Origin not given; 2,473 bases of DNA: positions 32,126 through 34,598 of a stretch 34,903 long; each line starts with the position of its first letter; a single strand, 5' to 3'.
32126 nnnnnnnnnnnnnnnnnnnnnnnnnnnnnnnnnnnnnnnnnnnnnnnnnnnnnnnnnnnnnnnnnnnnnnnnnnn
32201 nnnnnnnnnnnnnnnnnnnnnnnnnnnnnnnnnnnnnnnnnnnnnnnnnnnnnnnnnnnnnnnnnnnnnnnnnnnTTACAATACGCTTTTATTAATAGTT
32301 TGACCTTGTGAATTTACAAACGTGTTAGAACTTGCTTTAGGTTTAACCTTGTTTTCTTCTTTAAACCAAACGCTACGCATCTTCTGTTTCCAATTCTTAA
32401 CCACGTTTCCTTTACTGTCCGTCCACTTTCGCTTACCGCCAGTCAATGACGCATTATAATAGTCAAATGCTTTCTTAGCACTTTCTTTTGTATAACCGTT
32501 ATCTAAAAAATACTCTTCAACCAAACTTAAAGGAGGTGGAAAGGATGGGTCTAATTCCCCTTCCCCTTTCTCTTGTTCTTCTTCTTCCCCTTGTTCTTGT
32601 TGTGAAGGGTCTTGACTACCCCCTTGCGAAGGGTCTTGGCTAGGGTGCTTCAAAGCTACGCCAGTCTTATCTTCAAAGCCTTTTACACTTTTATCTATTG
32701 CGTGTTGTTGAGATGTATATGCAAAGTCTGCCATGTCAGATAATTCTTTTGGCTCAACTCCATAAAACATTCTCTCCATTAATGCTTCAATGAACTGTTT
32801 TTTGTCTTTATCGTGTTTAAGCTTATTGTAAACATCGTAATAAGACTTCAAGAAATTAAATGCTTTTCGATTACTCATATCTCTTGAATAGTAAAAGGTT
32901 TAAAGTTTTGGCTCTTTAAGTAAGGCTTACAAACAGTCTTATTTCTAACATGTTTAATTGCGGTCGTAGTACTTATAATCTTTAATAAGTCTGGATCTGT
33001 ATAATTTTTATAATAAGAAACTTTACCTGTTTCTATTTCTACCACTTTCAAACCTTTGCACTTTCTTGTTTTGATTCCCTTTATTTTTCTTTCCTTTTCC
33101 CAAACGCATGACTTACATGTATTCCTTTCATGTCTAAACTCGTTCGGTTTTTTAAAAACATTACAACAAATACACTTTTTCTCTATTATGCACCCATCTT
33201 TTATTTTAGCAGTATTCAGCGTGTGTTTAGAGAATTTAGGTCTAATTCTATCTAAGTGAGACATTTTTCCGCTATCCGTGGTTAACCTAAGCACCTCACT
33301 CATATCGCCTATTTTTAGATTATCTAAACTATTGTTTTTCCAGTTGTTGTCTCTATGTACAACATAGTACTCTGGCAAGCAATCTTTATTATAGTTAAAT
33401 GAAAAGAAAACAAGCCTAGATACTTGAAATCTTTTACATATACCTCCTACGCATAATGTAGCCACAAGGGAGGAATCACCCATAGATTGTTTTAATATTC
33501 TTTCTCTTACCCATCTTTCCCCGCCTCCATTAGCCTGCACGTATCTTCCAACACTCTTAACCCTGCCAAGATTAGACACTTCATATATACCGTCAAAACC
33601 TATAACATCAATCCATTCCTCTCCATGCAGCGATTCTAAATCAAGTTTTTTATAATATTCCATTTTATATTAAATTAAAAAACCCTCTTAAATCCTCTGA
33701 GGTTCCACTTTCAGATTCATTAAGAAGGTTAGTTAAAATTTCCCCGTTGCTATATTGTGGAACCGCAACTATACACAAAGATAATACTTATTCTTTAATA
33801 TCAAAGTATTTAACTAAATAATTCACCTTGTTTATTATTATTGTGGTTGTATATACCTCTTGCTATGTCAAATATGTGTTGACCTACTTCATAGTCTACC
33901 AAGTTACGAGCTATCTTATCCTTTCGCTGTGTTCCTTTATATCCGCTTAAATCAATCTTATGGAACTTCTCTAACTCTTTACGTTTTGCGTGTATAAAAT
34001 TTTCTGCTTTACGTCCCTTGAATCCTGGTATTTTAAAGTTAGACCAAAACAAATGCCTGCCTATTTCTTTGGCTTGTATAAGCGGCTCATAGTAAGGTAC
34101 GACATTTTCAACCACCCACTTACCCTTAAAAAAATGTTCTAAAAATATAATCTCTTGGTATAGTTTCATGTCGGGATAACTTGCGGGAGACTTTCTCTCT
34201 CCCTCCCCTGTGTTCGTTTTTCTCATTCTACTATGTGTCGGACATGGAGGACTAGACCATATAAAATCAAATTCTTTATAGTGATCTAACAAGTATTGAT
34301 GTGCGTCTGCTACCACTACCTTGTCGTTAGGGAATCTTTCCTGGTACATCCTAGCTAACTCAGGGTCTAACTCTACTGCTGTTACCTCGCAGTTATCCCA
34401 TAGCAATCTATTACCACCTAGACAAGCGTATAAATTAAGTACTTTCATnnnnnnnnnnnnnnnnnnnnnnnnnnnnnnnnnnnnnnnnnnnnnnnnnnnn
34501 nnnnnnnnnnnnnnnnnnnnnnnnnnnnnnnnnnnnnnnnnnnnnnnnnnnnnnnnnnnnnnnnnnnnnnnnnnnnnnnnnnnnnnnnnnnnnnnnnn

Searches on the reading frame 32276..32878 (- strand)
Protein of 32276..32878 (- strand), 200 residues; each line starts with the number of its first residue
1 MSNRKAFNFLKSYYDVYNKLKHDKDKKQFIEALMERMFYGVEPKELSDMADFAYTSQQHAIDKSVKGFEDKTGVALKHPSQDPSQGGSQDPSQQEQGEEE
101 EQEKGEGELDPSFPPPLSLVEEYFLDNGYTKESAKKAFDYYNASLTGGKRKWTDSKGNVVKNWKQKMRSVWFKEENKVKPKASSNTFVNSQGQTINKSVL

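Call 41: search_protein_families(library=pfam, proteins=[window:32276-32878:-], max_evalue=0.001)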
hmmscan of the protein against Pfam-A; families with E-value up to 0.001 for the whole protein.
window:32276-32878:- (200 aa): 1 family
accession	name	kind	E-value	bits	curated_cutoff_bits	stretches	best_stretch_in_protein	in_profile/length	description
PF19808.4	DUF6291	-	0.00033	21.2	27.2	1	7-71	2-64/79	Family of unknown function (DUF6291)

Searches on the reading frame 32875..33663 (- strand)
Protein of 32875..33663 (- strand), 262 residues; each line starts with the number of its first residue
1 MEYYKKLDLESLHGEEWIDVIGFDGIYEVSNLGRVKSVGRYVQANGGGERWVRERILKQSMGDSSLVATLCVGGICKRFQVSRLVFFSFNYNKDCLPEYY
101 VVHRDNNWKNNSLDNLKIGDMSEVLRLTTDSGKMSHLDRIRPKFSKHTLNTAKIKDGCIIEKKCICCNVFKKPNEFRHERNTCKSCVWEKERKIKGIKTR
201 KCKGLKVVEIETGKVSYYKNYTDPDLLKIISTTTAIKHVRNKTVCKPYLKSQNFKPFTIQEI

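Call 41: search_protein_families(library=pfam, proteins=[window:32875-33663:-], max_evalue=0.001)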
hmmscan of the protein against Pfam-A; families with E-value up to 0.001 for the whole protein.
window:32875-33663:- (262 aa): 1 family
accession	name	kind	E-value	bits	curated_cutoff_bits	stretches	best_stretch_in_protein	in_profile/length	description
PF07463.16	NUMOD4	-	2.6e-11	44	23.4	1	15-60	1-37/49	NUMOD4 motif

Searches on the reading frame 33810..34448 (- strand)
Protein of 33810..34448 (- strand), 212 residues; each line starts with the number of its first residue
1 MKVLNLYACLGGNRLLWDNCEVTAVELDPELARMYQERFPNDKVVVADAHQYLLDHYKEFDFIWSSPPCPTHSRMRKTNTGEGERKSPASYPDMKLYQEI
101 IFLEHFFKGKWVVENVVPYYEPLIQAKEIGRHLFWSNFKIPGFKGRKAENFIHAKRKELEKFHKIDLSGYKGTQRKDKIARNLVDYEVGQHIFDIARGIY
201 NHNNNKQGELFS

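Call 41: search_protein_families(library=pfam, proteins=[window:33810-34448:-], max_evalue=0.001)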
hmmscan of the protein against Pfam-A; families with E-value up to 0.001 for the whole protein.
window:33810-34448:- (212 aa): 1 family
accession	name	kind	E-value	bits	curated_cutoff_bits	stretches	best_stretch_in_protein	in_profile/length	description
PF00145.23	DNA_methylase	-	4e-09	36.8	22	1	1-101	1-95/324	C-5 cytosine-specific DNA methylase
